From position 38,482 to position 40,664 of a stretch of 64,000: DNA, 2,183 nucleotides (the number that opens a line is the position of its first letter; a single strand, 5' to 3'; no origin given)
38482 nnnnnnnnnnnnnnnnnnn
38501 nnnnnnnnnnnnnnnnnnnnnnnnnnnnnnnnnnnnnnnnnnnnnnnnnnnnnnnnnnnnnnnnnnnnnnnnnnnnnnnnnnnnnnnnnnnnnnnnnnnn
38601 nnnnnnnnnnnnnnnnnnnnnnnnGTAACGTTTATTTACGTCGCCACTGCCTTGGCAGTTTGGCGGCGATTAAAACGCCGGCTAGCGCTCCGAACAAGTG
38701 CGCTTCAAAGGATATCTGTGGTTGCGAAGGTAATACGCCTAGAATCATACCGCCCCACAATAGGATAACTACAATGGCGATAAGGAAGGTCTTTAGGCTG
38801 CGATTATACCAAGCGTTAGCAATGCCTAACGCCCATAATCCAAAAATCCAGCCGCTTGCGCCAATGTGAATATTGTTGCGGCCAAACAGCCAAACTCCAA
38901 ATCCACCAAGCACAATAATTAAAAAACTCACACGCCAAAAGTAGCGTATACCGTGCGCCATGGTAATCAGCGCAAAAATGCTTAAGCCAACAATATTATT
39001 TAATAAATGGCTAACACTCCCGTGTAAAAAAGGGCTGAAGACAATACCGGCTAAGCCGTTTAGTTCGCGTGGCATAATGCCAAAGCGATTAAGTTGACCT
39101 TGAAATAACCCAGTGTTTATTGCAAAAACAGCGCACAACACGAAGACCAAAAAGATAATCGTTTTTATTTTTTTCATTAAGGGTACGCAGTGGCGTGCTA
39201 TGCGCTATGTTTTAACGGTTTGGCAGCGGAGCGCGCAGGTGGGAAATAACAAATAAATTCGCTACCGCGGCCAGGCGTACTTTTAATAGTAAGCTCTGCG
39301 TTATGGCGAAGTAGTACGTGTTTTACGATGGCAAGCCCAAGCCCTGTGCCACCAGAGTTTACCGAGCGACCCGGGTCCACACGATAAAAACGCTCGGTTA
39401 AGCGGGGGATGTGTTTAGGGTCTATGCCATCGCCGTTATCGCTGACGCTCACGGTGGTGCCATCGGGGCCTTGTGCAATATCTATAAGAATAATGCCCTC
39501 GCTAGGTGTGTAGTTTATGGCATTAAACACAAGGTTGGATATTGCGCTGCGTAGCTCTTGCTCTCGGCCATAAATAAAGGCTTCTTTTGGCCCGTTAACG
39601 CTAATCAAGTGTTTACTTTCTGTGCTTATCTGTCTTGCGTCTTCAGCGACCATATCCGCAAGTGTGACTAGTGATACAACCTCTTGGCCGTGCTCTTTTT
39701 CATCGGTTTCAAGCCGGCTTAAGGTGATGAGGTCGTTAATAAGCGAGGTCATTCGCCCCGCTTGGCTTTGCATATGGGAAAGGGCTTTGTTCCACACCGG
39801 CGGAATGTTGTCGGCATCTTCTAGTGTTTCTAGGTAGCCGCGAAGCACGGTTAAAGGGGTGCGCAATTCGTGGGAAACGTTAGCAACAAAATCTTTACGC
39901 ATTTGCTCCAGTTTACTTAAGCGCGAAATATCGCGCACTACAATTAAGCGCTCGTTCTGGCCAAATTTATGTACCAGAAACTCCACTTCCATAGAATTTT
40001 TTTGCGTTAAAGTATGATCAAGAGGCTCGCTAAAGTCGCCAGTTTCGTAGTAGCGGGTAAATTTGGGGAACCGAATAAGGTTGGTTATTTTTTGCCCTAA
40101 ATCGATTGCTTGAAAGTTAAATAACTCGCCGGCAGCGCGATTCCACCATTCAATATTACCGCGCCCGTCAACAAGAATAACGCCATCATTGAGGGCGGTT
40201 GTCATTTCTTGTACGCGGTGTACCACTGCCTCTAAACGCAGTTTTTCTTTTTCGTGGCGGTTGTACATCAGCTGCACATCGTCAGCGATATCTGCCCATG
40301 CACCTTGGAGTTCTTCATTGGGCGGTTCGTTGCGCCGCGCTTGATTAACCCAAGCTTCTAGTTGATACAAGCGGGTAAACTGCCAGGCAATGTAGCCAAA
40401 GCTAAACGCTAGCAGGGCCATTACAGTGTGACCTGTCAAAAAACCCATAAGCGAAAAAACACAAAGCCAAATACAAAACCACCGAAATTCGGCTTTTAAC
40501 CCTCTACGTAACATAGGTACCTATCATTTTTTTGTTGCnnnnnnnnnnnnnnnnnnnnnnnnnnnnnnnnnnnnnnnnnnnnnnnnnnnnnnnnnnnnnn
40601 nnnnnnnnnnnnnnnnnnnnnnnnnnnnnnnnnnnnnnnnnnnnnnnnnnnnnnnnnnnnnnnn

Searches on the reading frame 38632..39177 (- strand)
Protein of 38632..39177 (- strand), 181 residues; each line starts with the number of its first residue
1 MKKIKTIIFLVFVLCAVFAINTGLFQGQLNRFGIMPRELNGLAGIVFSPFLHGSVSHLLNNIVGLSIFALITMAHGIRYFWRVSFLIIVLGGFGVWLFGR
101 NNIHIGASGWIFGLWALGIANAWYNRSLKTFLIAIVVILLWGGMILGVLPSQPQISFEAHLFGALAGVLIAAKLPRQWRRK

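Call 12: search_protein_families(library=pfam, proteins=[window:38632-39177:-], max_evalue=0.001)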
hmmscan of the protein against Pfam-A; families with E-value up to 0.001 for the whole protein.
window:38632-39177:- (181 aa): 1 family
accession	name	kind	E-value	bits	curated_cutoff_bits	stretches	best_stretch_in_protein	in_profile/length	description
PF01694.28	Rhomboid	-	1.2e-20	74.6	22.6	1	44-174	6-140/143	Rhomboid domain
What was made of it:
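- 38632..39177 (-): Rhomboid-family membrane protease. A recurrent neighbour of the giant in Gammaproteobacteria; convergent with the giant here, with 7 bp between the stop codons. Pfam Rhomboid, E=1.2e-20 (call 12).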

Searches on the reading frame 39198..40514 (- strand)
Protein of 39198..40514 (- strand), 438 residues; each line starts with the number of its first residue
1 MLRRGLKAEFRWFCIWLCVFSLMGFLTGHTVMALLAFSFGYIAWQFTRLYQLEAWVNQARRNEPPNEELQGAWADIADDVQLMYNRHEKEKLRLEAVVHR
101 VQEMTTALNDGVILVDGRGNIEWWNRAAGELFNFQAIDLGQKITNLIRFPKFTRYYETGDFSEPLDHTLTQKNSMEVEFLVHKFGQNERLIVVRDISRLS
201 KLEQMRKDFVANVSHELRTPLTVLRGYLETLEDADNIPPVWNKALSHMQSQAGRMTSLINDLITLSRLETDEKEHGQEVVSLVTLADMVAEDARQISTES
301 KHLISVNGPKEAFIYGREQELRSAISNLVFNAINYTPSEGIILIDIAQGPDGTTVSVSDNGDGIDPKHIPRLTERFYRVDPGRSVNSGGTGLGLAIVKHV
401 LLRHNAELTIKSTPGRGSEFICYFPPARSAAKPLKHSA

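Call 12: search_protein_families(library=pfam, proteins=[window:39198-40514:-], max_evalue=0.001)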
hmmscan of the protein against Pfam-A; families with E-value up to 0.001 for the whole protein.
window:39198-40514:- (438 aa): 8 families
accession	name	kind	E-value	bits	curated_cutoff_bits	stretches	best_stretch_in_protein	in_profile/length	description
PF02518.31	HATPase_c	-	1.7e-26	93.2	26.4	1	317-426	2-109/111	Histidine kinase-, DNA gyrase B-, and HSP90-like ATPase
PF00512.31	HisKA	-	5.8e-20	71.6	26.9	1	205-270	1-65/66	His Kinase A (phospho-acceptor) domain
PF11808.13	PhoR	-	1e-15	58.3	27.1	1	8-91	4-85/86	Phosphate regulon sensor protein PhoR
PF00989.32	PAS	-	1.4e-05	25.5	22.6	1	101-160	3-70/113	PAS fold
PF13188.13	PAS_8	-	1.9e-05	24.8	21.8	1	100-148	2-48/65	PAS domain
PF13426.13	PAS_9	-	2.9e-05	24.7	27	1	109-189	1-92/103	PAS domain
PF13581.12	HATPase_c_2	-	3.2e-05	24.4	27.4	1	319-399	30-107/127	Histidine kinase-like ATPase domain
PF12860.13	PAS_7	-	7.9e-05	23.2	27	1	108-185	4-83/115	PAS fold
